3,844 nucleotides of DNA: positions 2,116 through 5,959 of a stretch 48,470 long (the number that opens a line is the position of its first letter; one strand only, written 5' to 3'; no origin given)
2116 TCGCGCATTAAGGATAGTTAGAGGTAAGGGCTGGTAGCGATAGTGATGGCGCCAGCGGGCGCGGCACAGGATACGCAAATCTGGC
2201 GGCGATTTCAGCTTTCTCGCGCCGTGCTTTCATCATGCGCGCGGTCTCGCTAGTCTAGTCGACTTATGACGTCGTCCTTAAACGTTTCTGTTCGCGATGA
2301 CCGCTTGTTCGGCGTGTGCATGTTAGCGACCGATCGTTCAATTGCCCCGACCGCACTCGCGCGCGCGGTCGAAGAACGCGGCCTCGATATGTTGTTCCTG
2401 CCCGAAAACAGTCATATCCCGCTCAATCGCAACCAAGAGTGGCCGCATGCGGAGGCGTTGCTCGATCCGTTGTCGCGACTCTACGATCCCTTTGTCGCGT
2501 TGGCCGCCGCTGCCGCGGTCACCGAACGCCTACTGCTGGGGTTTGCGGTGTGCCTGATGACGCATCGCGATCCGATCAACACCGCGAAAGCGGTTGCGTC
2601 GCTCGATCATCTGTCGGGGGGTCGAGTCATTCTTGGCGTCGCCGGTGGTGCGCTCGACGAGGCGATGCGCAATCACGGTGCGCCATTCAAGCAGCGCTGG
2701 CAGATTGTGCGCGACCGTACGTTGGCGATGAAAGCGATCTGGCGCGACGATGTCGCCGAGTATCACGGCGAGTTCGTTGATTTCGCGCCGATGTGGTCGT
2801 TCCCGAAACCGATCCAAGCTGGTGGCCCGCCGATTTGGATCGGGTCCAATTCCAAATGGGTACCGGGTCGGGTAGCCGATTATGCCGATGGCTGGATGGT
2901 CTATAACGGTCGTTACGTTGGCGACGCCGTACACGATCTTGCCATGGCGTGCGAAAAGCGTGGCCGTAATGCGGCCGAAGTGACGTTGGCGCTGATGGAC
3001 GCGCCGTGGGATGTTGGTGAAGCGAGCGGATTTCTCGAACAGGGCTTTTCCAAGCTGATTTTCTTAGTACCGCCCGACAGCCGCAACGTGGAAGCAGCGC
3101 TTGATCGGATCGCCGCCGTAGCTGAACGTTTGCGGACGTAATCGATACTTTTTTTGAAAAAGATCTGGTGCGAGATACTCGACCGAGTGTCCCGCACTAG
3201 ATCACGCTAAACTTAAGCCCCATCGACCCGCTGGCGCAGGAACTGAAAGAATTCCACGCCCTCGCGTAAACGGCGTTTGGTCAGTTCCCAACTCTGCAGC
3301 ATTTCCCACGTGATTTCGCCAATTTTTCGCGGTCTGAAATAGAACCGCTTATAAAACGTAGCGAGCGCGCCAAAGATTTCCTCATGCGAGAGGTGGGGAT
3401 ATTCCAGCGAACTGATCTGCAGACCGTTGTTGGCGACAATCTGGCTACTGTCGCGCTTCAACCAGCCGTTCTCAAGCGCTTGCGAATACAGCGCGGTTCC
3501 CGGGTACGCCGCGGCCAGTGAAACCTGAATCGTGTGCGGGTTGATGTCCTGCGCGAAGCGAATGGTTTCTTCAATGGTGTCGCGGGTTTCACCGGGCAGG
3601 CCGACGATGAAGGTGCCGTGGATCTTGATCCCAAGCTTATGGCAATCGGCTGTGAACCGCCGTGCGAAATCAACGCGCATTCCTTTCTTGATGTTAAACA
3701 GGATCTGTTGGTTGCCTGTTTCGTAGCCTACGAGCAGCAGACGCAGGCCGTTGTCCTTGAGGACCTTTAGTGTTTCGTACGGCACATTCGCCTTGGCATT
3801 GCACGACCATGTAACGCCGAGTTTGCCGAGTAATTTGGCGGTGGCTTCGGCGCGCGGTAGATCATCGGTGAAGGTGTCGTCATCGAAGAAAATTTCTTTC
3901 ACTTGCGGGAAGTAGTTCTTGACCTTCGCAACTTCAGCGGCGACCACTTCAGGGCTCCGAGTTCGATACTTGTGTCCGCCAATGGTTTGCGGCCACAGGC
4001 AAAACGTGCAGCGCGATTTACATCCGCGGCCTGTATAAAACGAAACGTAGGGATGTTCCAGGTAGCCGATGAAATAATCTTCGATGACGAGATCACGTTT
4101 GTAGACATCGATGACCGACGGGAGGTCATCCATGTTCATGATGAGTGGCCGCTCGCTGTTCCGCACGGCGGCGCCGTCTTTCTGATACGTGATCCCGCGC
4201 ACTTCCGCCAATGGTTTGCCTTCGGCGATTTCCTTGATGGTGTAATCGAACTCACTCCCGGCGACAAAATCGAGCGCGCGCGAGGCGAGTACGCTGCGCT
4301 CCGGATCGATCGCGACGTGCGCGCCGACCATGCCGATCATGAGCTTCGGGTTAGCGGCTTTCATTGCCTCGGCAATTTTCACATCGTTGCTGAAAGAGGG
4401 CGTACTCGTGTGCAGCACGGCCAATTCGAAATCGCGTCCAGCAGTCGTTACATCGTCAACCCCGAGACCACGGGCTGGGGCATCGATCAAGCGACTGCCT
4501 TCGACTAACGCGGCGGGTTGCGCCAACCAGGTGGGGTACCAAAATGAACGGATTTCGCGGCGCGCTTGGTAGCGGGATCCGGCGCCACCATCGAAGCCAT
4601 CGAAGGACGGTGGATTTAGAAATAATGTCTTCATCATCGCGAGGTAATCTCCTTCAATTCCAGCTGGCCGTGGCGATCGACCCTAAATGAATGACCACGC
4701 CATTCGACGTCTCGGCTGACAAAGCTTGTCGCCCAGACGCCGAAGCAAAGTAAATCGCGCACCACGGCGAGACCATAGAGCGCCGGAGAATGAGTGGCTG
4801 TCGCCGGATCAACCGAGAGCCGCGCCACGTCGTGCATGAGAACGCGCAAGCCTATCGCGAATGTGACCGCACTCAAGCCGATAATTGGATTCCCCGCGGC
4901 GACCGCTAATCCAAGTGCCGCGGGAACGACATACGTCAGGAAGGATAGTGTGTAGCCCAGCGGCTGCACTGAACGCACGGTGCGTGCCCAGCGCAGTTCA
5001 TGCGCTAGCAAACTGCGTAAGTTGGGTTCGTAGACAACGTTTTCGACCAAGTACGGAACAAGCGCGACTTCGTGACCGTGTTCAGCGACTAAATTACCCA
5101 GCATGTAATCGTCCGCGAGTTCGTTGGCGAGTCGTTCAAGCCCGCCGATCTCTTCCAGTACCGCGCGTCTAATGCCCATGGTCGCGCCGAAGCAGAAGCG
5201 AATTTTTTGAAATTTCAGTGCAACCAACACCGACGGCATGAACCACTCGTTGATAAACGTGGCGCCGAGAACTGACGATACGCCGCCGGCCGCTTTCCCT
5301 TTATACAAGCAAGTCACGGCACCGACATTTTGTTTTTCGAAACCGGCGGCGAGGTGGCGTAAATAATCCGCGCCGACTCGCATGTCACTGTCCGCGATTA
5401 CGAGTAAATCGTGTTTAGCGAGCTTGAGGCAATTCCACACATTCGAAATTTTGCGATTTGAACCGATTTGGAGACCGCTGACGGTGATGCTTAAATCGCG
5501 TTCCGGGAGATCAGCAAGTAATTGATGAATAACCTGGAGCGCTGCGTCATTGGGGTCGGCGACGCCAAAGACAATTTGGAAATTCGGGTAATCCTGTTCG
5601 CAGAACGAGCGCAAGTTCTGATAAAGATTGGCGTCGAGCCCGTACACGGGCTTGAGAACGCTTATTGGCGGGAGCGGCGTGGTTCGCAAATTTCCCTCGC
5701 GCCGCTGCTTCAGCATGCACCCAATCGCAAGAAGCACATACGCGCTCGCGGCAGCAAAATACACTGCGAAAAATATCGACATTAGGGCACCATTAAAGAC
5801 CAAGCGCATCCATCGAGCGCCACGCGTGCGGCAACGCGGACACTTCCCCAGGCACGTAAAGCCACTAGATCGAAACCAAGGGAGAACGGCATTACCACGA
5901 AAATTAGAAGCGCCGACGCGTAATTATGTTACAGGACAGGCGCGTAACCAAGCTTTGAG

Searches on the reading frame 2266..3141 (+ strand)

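Call 33: search_protein_families(library=pfam, proteins=[window:2266-3141:+], max_evalue=0.0001)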
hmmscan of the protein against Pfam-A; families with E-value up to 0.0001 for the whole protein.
window:2266-3141:+ (291 aa): 1 family
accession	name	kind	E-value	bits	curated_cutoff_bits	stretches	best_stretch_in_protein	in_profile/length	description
PF00296.26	Bac_luciferase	-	2.2e-43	149.3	27.9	1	30-243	27-224/314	Luciferase-like monooxygenase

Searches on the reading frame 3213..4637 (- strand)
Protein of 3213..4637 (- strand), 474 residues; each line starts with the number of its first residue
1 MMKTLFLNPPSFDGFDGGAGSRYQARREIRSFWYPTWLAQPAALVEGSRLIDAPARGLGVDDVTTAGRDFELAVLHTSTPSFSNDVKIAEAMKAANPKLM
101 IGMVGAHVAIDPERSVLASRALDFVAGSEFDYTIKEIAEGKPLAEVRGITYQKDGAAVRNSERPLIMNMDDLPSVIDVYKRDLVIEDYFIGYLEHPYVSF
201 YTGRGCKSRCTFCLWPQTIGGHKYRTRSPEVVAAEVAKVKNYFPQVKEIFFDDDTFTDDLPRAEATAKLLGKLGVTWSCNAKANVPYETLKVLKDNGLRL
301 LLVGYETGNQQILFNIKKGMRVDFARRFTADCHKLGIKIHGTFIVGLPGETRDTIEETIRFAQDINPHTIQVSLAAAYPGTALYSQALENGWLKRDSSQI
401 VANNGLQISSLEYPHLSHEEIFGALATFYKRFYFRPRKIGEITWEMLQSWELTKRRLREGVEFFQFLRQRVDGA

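Call 33: search_protein_families(library=pfam, proteins=[window:3213-4637:-], max_evalue=0.0001)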
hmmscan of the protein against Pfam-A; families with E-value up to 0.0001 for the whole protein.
window:3213-4637:- (474 aa): 2 families
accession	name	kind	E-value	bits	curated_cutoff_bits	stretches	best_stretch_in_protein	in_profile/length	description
PF04055.27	Radical_SAM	-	2.9e-23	83.3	29.5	1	202-362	3-166/166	Radical SAM superfamily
PF02310.24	B12-binding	-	7e-05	23.1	32.1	0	28-135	7-118/121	B12 binding domain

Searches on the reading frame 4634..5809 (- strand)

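Call 33: search_protein_families(library=pfam, proteins=[window:4634-5809:-], max_evalue=0.0001)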
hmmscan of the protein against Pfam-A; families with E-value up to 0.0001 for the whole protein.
window:4634-5809:- (391 aa): 4 families
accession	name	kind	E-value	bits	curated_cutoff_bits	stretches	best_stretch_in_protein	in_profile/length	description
PF13506.12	Glyco_transf_21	-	1.1e-43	149.1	21.7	1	102-276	1-174/174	Glycosyl transferase family 21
PF13641.12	Glyco_tranf_2_3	-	3.9e-25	89.6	27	1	47-277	1-230/230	Glycosyltransferase like family 2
PF13632.12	Glyco_trans_2_3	-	1.8e-16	61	27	1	137-320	3-191/198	Glycosyl transferase family group 2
PF00535.33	Glycos_transf_2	-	7.4e-11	42.7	23.3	1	50-222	1-168/168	Glycosyl transferase family 2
